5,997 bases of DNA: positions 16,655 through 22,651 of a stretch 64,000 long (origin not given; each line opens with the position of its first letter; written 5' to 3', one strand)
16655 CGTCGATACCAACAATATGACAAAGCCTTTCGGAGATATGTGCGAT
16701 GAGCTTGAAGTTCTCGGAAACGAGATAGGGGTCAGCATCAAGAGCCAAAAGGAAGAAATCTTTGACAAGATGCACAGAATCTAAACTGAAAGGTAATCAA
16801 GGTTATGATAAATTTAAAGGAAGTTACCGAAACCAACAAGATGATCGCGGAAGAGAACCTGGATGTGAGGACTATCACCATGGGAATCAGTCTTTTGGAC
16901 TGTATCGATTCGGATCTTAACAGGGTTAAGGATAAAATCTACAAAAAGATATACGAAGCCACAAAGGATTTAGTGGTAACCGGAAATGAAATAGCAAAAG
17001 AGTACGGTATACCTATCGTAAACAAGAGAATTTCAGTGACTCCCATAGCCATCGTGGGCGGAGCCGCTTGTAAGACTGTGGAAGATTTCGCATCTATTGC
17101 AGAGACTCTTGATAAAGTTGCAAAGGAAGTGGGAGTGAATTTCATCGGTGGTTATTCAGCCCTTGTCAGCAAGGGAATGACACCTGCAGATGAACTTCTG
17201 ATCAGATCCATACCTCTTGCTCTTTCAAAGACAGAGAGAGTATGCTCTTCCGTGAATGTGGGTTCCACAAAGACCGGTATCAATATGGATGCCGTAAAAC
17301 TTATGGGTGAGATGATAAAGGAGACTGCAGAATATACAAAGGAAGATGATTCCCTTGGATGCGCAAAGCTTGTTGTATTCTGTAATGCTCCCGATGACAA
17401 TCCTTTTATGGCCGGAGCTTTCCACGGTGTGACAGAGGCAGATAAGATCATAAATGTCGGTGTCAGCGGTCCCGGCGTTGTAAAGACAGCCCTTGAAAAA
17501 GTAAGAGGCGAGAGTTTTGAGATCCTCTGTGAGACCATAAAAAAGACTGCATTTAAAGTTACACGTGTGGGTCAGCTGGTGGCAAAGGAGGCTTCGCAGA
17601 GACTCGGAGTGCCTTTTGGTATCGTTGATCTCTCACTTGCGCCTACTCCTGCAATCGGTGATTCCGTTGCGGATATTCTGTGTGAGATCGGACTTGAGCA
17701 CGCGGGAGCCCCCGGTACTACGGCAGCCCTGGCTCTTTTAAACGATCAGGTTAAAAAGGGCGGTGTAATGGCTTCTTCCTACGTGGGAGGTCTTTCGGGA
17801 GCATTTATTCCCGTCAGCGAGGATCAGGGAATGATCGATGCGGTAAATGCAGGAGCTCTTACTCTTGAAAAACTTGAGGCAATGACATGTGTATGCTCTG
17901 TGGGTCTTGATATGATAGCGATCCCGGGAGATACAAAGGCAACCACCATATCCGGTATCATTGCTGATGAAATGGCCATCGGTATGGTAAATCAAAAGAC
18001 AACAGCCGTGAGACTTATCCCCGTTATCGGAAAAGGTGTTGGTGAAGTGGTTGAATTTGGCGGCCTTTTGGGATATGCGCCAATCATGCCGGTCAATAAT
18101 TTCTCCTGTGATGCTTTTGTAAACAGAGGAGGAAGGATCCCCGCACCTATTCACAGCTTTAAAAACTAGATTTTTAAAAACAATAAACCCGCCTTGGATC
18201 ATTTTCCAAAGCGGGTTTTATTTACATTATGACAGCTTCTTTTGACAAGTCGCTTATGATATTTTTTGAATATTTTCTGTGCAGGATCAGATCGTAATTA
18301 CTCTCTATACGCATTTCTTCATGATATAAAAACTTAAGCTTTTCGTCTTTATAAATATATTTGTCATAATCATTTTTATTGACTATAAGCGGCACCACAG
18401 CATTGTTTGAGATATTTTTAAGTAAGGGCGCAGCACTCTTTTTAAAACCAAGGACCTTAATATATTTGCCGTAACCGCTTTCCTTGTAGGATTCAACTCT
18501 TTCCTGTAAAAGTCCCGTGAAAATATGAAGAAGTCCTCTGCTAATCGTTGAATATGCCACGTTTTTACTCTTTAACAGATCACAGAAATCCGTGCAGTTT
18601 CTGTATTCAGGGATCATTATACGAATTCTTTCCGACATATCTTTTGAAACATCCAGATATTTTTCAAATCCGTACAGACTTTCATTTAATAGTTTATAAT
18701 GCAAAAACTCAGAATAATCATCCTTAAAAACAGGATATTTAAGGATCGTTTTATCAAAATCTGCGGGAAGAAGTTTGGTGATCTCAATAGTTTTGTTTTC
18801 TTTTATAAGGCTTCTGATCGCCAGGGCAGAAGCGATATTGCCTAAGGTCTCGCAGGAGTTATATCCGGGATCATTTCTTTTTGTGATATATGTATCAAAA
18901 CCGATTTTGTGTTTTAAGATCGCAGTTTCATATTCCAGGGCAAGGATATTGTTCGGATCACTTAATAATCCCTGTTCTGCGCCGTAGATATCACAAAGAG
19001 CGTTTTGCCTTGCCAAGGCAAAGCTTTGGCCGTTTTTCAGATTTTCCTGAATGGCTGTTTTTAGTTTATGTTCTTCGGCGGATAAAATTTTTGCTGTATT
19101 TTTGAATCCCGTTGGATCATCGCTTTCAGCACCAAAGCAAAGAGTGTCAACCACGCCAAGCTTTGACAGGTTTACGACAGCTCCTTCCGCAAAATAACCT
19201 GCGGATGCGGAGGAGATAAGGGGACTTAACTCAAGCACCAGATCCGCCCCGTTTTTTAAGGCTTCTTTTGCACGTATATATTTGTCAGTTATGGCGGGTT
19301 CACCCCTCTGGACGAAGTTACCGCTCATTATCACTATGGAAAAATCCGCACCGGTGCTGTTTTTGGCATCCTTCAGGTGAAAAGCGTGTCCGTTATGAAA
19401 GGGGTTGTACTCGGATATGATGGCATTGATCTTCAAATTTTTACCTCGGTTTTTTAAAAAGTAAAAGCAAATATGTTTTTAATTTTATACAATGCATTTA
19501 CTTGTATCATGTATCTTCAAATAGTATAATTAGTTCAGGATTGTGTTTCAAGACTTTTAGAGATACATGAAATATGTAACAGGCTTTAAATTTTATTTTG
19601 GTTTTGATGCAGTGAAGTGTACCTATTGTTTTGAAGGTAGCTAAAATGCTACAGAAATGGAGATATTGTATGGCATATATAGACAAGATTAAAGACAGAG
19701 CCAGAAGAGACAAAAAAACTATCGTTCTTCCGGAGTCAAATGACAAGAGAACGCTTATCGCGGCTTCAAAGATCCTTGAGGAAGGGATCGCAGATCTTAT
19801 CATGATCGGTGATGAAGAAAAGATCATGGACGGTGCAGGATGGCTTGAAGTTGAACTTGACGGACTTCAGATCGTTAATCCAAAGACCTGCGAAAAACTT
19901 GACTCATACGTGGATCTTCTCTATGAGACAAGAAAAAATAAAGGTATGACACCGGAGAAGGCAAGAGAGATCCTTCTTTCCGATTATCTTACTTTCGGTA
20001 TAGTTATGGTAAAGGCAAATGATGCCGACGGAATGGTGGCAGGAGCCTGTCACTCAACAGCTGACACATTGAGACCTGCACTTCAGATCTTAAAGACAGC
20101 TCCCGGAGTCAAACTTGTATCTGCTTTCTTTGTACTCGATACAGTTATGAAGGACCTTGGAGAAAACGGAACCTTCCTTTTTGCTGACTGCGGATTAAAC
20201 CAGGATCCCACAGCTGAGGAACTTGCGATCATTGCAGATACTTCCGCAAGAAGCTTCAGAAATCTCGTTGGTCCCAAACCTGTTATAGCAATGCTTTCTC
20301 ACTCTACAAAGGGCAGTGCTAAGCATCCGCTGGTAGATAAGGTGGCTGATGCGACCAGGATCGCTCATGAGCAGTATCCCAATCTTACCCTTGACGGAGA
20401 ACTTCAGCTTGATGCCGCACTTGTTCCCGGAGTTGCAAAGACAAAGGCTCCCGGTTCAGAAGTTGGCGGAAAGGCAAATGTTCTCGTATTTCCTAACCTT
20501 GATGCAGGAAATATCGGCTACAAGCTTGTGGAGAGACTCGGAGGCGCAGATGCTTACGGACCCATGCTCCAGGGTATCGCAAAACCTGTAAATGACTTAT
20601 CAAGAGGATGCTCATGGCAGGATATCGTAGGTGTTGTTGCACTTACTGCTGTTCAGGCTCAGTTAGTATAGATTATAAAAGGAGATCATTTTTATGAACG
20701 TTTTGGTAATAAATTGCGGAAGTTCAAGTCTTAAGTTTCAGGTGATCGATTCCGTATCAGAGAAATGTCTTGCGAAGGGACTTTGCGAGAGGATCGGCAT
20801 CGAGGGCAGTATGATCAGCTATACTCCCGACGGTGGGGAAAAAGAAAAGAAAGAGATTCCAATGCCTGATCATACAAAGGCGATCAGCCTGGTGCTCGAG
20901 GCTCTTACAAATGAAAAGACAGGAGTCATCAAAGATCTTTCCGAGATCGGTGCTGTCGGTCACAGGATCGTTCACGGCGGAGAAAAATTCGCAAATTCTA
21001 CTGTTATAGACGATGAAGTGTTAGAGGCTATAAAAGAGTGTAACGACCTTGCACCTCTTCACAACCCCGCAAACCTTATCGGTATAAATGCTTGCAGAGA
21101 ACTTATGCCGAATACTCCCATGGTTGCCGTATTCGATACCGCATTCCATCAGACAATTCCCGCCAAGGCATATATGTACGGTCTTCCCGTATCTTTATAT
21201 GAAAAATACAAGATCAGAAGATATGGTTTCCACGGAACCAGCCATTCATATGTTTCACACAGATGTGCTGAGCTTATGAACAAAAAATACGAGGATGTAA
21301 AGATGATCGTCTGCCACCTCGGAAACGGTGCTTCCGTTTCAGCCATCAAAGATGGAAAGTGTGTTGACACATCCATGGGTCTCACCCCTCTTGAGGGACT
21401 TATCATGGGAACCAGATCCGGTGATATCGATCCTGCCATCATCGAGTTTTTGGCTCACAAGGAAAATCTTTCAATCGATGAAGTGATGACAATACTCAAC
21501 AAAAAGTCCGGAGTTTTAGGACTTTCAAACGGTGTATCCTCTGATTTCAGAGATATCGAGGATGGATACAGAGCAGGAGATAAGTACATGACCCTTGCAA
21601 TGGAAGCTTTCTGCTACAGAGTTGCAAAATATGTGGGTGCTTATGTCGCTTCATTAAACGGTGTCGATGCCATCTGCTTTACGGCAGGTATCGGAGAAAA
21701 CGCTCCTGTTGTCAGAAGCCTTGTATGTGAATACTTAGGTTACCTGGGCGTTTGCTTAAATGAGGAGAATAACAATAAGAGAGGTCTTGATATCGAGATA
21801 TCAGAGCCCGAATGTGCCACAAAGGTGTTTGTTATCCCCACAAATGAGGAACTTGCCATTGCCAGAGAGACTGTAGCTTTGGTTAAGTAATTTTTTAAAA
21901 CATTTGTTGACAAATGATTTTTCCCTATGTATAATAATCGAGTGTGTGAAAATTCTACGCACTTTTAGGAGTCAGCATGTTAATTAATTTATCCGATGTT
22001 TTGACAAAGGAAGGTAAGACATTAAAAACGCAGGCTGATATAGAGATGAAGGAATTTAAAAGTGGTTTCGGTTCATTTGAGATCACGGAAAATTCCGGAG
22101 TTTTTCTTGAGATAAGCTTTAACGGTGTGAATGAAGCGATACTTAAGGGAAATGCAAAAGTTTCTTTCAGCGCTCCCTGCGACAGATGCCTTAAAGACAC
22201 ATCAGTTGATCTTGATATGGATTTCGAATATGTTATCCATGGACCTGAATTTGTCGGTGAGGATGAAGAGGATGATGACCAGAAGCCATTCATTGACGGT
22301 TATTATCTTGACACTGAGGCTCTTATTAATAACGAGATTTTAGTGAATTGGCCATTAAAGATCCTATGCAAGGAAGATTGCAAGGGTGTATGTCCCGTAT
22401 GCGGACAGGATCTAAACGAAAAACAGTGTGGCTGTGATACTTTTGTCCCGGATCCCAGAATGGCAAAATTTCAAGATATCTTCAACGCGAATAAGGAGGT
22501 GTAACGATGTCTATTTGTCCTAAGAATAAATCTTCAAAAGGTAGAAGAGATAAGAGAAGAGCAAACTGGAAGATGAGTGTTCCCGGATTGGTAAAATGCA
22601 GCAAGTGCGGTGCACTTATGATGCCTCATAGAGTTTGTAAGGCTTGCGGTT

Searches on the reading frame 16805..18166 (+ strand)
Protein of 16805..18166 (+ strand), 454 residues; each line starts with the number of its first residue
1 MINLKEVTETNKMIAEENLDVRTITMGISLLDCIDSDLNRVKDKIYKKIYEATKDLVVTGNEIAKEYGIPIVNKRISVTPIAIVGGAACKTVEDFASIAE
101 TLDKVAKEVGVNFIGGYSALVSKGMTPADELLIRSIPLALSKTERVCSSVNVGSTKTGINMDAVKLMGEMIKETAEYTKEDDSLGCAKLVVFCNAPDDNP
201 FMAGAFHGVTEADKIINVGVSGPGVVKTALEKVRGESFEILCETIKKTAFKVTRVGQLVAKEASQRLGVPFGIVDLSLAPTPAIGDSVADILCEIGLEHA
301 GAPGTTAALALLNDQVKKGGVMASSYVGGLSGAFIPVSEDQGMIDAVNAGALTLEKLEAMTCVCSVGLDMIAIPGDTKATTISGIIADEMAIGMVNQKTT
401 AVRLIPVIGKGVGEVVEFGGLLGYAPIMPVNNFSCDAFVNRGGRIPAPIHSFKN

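Call 12: search_protein_families(library=pfam, proteins=[window:16805-18166:+], max_evalue=0.001)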
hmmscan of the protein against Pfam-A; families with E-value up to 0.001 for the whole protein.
window:16805-18166:+ (454 aa): 1 family
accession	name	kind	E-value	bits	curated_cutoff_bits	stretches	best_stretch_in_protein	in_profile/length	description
PF05167.17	DUF711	-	5.9e-196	651.6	25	1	12-424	1-412/413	Uncharacterised ACR (DUF711)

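Call 49: search_protein_families(library=ncbifam, proteins=[window:16805-18166:+], max_evalue=0.001)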
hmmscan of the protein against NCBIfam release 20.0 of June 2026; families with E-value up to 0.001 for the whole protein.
window:16805-18166:+ (454 aa): 1 family
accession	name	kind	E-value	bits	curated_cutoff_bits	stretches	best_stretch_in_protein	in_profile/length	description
NF003700.0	PRK05313.1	equivalog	2.1e-231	768.2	440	1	2-454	2-452/452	hypothetical protein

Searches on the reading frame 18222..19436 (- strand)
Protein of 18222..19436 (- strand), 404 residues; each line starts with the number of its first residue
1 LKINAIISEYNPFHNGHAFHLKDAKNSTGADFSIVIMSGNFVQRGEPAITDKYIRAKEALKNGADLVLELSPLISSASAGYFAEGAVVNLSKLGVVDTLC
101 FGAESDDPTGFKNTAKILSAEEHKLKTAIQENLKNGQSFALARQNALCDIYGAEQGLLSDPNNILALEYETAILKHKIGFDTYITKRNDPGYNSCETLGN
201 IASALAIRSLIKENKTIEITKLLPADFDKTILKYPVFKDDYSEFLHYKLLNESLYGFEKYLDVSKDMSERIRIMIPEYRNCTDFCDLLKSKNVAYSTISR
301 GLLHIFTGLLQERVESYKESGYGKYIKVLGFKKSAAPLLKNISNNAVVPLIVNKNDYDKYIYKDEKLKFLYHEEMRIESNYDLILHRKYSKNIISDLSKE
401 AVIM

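Call 12: search_protein_families(library=pfam, proteins=[window:18222-19436:-], max_evalue=0.001)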
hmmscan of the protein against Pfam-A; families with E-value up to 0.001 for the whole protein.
window:18222-19436:- (404 aa): 2 families
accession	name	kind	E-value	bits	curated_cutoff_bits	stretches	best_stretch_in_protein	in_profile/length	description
PF05636.17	HIGH_NTase1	-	1e-110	371.2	27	1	1-389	1-394/402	HIGH Nucleotidyl Transferase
PF01467.32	CTP_transf_like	-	0.00054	20.6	21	0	10-51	6-46/133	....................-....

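Call 49: search_protein_families(library=ncbifam, proteins=[window:18222-19436:-], max_evalue=0.001)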
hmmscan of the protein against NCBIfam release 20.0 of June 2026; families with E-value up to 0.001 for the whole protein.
window:18222-19436:- (404 aa): 2 families
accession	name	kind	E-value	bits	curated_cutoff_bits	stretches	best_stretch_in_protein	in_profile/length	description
NF010191.0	PRK13670.1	equivalog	9.5e-97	324.7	360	1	1-376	1-374/392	nucleotidyltransferase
NF010192.0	PRK13671.1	equivalog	2.2e-54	185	238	1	5-307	4-294/298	nucleotidyltransferase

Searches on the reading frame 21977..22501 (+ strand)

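Call 66: search_protein_families(library=pfam, proteins=[window:21977-22501:+], max_evalue=0.00001)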
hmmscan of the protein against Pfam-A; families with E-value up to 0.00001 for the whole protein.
window:21977-22501:+ (175 aa): 1 family
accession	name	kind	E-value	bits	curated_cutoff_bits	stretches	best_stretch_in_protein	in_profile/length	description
PF02620.22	YceD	-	6.4e-28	97.6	33.2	1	56-168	1-118/119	Large ribosomal RNA subunit accumulation protein YceD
